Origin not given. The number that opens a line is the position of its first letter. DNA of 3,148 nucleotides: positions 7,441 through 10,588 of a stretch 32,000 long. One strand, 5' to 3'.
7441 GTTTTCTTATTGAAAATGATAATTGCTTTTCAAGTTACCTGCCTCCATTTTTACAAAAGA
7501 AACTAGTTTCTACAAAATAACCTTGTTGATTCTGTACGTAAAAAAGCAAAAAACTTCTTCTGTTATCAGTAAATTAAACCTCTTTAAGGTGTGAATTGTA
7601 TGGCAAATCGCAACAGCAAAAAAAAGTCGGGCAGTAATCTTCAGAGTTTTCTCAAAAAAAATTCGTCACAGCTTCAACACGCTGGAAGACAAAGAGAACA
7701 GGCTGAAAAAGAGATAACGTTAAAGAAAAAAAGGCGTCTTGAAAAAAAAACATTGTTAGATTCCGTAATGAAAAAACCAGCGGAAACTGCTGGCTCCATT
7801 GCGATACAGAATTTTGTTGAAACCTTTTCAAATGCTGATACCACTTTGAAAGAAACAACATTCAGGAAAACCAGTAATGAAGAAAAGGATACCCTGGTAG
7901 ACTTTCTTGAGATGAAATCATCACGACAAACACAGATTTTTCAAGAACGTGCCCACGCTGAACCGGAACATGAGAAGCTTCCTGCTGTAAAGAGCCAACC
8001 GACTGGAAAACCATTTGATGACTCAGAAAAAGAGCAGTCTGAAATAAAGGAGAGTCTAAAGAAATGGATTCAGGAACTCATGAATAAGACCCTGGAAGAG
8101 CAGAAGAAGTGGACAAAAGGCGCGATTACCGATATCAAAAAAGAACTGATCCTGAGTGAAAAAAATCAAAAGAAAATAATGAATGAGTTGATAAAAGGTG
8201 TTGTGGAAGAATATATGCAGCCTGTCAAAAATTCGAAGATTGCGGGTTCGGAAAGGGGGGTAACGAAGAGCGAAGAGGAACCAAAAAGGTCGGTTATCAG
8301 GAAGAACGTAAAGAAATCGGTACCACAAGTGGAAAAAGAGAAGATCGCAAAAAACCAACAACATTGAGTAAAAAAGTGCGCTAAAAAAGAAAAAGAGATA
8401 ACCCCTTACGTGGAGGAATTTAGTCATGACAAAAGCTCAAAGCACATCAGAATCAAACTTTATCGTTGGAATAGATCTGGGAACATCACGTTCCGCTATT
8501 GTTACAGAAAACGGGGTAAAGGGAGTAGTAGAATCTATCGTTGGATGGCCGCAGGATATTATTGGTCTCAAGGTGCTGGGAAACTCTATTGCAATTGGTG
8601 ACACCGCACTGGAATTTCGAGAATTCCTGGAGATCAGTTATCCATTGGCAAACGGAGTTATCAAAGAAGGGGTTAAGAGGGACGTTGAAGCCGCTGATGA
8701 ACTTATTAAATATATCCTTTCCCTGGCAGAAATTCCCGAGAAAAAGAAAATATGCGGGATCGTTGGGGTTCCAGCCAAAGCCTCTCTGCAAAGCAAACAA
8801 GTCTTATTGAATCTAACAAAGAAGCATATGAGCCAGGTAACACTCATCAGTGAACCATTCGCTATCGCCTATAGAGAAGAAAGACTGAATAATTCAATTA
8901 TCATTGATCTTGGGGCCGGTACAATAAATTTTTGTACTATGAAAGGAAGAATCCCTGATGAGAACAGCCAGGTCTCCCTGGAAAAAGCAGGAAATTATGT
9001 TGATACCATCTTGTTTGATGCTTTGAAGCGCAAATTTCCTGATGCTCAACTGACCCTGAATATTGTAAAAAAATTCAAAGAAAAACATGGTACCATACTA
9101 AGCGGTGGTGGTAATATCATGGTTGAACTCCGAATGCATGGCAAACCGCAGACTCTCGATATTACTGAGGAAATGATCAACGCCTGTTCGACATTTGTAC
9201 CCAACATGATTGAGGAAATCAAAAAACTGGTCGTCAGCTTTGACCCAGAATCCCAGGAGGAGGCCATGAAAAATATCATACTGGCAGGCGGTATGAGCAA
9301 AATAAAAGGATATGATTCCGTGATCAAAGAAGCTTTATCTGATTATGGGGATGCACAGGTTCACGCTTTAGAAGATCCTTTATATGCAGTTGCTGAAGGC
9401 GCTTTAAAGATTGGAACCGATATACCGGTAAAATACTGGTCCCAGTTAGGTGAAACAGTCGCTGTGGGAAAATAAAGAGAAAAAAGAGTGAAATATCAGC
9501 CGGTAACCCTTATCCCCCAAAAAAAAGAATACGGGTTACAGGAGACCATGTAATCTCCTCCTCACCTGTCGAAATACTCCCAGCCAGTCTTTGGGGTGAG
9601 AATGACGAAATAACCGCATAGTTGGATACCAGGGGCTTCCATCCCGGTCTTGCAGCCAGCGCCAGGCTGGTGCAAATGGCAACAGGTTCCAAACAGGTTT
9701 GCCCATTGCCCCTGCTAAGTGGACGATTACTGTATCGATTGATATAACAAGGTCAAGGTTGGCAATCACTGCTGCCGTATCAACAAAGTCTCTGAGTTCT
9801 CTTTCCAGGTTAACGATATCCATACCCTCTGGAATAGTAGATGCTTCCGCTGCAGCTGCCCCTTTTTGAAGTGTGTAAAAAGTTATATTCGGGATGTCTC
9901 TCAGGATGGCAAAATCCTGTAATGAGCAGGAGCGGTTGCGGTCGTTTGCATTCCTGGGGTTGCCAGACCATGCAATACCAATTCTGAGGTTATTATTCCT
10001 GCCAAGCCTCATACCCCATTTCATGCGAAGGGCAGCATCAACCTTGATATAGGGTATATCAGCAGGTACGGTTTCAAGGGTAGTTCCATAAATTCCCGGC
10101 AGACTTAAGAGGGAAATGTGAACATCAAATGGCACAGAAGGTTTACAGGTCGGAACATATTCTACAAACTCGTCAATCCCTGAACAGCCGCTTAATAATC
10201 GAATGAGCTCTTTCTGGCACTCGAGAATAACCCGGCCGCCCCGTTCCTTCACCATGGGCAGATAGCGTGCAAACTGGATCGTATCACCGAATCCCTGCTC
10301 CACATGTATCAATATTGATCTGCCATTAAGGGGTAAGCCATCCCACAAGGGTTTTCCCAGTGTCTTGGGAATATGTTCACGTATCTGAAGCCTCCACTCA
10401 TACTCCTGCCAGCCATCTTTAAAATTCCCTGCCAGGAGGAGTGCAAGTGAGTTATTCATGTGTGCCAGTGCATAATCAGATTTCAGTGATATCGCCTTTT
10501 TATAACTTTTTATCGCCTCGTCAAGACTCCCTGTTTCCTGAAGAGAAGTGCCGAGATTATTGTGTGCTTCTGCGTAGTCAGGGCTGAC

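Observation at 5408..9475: Candidate orphan cytoskeletal module inserted in a TPR-glycosyltransferase array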

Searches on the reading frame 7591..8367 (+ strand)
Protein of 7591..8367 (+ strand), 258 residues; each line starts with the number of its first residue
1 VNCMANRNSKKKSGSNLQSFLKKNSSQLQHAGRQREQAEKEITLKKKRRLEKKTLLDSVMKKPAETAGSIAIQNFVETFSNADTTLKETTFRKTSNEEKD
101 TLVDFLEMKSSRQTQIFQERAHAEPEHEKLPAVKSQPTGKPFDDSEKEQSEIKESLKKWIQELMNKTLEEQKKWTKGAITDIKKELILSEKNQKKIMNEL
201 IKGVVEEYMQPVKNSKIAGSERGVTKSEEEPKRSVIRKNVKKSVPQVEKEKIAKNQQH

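Call 3: search_protein_families(library=pfam, proteins=[window:7591-8367:+], max_evalue=1)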
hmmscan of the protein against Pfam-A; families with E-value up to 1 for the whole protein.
window:7591-8367:+ (258 aa): 0 families

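Call 5: search_protein_families(library=ncbifam, proteins=[window:7591-8367:+], max_evalue=1)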
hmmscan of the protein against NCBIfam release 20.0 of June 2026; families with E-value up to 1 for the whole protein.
window:7591-8367:+ (258 aa): 2 families
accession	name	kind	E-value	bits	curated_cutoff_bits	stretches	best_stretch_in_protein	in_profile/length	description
TIGR03473.1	HpnK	hypoth_equivalog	0.018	14.3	232.6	1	143-250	168-274/283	hopanoid biosynthesis-associated protein HpnK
TIGR00684.1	narJ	equivalog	0.024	14.7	59.35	1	36-170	13-141/152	nitrate reductase molybdenum cofactor assembly chaperone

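Call 69: search_protein_representatives(protein=window:7600-8367:+)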
Query: 255 residues. Proteins with E-value up to 0.001 (for the whole library): 4; up to 1e-10: 3; up to 1e-30: 3. The best 4 are listed.
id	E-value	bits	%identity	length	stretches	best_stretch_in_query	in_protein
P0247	2.8e-150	515.0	100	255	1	1-255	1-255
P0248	2.7e-39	152.2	44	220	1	5-216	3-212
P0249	3.2e-34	135.6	41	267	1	1-252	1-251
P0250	4.4e-06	43.6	39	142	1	84-216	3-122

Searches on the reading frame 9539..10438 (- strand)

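Call 81: search_protein_families(library=pfam, proteins=[window:9539-10438:-], max_evalue=0.01)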
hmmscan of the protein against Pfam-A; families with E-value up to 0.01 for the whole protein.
window:9539-10438:- (300 aa): 1 family
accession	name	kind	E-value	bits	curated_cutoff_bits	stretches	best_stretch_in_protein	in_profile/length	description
PF01075.23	Glyco_transf_9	-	1.3e-05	25.1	22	1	193-249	148-205/247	Glycosyltransferase family 9 (heptosyltransferase)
